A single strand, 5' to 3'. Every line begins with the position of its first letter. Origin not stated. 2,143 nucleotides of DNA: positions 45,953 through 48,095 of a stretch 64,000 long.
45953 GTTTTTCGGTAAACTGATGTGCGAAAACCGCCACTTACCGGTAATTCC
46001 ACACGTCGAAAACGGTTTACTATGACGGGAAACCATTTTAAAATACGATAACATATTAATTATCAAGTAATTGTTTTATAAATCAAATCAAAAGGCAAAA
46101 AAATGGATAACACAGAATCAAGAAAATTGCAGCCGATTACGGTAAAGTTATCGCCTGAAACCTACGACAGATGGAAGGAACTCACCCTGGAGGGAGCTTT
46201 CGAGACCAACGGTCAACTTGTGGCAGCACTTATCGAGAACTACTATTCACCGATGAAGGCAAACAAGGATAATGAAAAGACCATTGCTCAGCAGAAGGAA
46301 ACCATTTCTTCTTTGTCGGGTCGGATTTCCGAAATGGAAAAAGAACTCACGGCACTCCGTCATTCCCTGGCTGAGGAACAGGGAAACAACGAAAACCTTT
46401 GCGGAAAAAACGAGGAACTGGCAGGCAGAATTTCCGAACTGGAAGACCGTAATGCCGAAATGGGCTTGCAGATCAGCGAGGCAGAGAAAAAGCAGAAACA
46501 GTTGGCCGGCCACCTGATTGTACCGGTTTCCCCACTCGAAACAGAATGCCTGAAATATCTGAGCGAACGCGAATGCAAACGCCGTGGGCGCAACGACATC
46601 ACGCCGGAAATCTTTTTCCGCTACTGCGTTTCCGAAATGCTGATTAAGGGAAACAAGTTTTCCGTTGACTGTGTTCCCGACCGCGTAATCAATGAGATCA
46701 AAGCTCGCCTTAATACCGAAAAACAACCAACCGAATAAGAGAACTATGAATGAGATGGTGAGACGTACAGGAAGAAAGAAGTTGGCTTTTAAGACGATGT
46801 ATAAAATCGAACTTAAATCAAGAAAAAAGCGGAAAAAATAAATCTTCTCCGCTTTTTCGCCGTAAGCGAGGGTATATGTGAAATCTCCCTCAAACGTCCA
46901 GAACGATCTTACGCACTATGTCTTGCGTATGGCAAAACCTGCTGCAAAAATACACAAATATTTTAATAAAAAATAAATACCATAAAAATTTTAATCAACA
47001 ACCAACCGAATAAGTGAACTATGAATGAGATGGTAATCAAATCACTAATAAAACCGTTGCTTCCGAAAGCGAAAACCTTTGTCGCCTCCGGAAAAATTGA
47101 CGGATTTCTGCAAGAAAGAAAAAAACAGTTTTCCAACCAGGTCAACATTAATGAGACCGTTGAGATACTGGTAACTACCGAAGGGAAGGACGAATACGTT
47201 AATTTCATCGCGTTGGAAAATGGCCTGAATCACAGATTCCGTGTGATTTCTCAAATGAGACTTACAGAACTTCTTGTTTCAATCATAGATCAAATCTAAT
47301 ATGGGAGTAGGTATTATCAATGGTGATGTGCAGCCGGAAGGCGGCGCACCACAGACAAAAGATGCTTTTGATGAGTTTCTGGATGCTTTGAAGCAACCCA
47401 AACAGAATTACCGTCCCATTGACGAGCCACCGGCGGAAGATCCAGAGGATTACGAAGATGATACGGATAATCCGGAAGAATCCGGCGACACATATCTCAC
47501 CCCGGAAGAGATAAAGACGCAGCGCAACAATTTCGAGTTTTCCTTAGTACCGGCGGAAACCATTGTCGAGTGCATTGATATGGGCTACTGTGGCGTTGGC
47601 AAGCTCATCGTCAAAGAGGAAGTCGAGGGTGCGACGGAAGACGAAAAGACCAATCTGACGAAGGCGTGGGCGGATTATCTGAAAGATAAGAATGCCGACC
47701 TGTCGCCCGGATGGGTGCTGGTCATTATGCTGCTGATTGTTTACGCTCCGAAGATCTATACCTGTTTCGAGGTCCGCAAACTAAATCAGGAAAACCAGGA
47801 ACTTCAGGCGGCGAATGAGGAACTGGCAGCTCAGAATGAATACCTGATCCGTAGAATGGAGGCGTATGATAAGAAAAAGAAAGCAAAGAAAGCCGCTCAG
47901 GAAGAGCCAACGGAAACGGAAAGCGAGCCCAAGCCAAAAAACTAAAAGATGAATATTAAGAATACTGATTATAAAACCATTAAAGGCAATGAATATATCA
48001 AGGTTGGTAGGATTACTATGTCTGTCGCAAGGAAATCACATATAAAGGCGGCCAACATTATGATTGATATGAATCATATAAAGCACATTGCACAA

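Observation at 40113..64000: tRNA-integrated ~25-kb virus-like element with no tailed-phage hallmark genes; candidate novel tailless, membrane-associated virus of Bacteroidales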

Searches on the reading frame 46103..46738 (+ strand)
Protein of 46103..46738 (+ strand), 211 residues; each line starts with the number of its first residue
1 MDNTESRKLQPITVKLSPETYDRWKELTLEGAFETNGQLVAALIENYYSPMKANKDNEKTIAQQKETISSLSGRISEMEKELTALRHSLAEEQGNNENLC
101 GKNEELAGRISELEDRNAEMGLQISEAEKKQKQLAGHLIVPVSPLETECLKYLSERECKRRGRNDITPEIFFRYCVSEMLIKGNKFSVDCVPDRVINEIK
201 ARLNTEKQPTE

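Call 6: search_protein_families(library=pfam, max_evalue=0.01, proteins=[window:46103-46738:+])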
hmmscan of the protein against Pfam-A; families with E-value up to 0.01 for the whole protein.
window:46103-46738:+ (211 aa): 10 families
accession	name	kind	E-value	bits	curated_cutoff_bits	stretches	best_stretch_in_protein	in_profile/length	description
PF10473.14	CENP-F_leu_zip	-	1.8e-07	31.8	34.5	1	61-148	44-134/140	Leucine-rich repeats of kinetochore protein Cenp-F/LEK1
PF05557.18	MAD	-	0.00012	21.1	30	1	51-134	89-172/661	Mitotic checkpoint protein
PF05837.17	CENP-H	-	0.00014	22.2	29.9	1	41-132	65-155/202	Centromere protein H (CENP-H)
PF14077.11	WD40_alt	-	0.0008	19.6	25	0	97-115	7-25/48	Alternative WD40 repeat motif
PF14662.11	KASH_CCD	-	0.0019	18.7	43.3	0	54-129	69-144/191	Coiled-coil region of CCDC155 or KASH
PF14915.12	CCDC144C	-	0.0021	17.1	35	1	31-138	178-288/534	CCDC144C protein coiled-coil region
PF01166.23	TSC22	-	0.0023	18.5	30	0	65-93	20-48/57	TSC-22/dip/bun family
PF00261.25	Tropomyosin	-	0.003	17.5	38.6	1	51-133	26-108/242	Tropomyosin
PF25764.1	KIF21A_4th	-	0.0032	17.6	33.1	1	53-134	48-123/183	KIF21A-like domain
PF05911.16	FPP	-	0.0085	14.8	40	1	42-136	695-790/871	Filament-like plant protein, long coiled-coil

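Call 7: search_protein_families(library=phrogs, max_evalue=0.01, proteins=[window:46103-46738:+])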
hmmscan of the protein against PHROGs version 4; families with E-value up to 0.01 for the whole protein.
window:46103-46738:+ (211 aa): 11 families
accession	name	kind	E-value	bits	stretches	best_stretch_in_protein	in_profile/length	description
phrog_4780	-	unknown function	0.00062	20.4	1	45-134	123-212/275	-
phrog_6631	-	unknown function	0.00071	20.1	1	52-164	30-151/251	-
phrog_937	-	other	0.0012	20.2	1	53-120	18-84/115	hemolysin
phrog_8369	-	other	0.0019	19.3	1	55-116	46-107/192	hol-like chemotaxis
phrog_17832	-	unknown function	0.0037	18.4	0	51-90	28-67/84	-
phrog_1009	-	unknown function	0.0042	18.2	1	40-132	21-100/103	-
phrog_25009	-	unknown function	0.0051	16.5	1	43-124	294-372/431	-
phrog_1107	-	tail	0.0056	15.6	1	53-138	605-697/1252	tail length tape measure protein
phrog_11382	-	unknown function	0.0076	17.6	0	56-120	54-114/117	-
phrog_3550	-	unknown function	0.0081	17.5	0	62-96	28-62/79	-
phrog_5211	-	unknown function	0.0081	17.4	1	37-93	7-63/112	-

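Call 97: search_dna_similar(query=window:46103-46738:+, collection=phages, mode=protein, max_evalue=0.01, max_rows=15)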
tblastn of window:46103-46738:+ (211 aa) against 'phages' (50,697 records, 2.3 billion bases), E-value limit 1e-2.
No match.

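Call 107: search_protein_families(library=ncbifam, max_evalue=0.01, proteins=[window:46103-46738:+])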
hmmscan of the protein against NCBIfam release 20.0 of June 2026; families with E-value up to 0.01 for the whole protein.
window:46103-46738:+ (211 aa): 12 families
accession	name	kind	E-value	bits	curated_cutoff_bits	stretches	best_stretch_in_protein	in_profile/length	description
TIGR02168.1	SMC_prok_B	equivalog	0.00016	19.6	567.35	1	55-134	787-866/1181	chromosome segregation protein SMC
NF045487.1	ASRP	equivalog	0.0002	20.1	300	1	55-133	344-426/593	archaea-specific SMC-related protein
TIGR04523.1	Mplasa_alph_rch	subfamily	0.0002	19.5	270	1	42-134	444-536/745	helix-rich protein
TIGR02169.1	SMC_prok_A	equivalog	0.00051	17.8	729.4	1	53-135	842-924/1165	chromosome segregation protein SMC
NF003034.1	PRK03918.1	equivalog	0.0017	16.4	700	1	54-136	195-280/878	DNA double-strand break repair ATPase Rad50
NF047515.1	SpiroCoCo_C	equivalog_domain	0.0042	16.3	125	1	58-133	92-229/313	SpiroCoCo family coiled-coil protein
TIGR04211.1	SH3_and_anchor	equivalog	0.0043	16.7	65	1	70-133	63-150/198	TIGR04211 family SH3 domain-containing protein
NF041034.1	Rad50_Sulf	equivalog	0.0058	14.5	1000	1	42-131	528-614/872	DNA double-strand break repair ATPase Rad50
NF045622.1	Npun_F5560_fam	hypoth_equivalog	0.0061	16.7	125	1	29-116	7-97/156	Npun_F5560 family protein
NF043058.1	T4SS_LegC2C7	subfamily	0.0064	15.5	350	1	57-134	95-169/348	LegC2/C7 family Dot/Icm T4SS effector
NF009644.1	PRK13169.1-5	equivalog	0.0065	17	130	0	66-136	8-76/116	DNA replication initiation control protein YabA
NF002572.0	PRK02224.1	equivalog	0.0071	14.7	1087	1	53-131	364-442/888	DNA double-strand break repair ATPase Rad50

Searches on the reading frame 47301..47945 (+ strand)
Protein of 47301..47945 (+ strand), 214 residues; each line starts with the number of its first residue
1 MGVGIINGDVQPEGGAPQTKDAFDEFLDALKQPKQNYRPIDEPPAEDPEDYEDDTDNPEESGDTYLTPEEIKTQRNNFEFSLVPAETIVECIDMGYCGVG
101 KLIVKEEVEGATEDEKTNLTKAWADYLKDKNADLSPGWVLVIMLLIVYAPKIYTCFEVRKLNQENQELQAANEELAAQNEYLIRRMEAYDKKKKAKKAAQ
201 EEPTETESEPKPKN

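Call 6: search_protein_families(library=pfam, max_evalue=0.01, proteins=[window:47301-47945:+])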
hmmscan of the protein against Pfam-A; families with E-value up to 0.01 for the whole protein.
window:47301-47945:+ (214 aa): 0 families

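Call 7: search_protein_families(library=phrogs, max_evalue=0.01, proteins=[window:47301-47945:+])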
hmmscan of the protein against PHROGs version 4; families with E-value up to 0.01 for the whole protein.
window:47301-47945:+ (214 aa): 6 families
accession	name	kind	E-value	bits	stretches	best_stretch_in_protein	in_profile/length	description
phrog_32549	-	unknown function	0.00018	22.7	1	143-203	15-75/119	-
phrog_3671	-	unknown function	0.00084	20.5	1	134-194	41-81/87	-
phrog_3913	-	unknown function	0.00099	20.3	1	140-197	9-66/89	-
phrog_1955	-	unknown function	0.0046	18.2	1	135-202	13-72/106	-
phrog_739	-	lysis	0.0089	17.2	0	138-201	8-72/122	Rz-like spanin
phrog_11369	-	unknown function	0.0098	17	0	44-114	33-103/159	-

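Call 107: search_protein_families(library=ncbifam, max_evalue=0.01, proteins=[window:47301-47945:+])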
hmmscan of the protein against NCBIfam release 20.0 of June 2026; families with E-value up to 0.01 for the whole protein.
window:47301-47945:+ (214 aa): 0 families
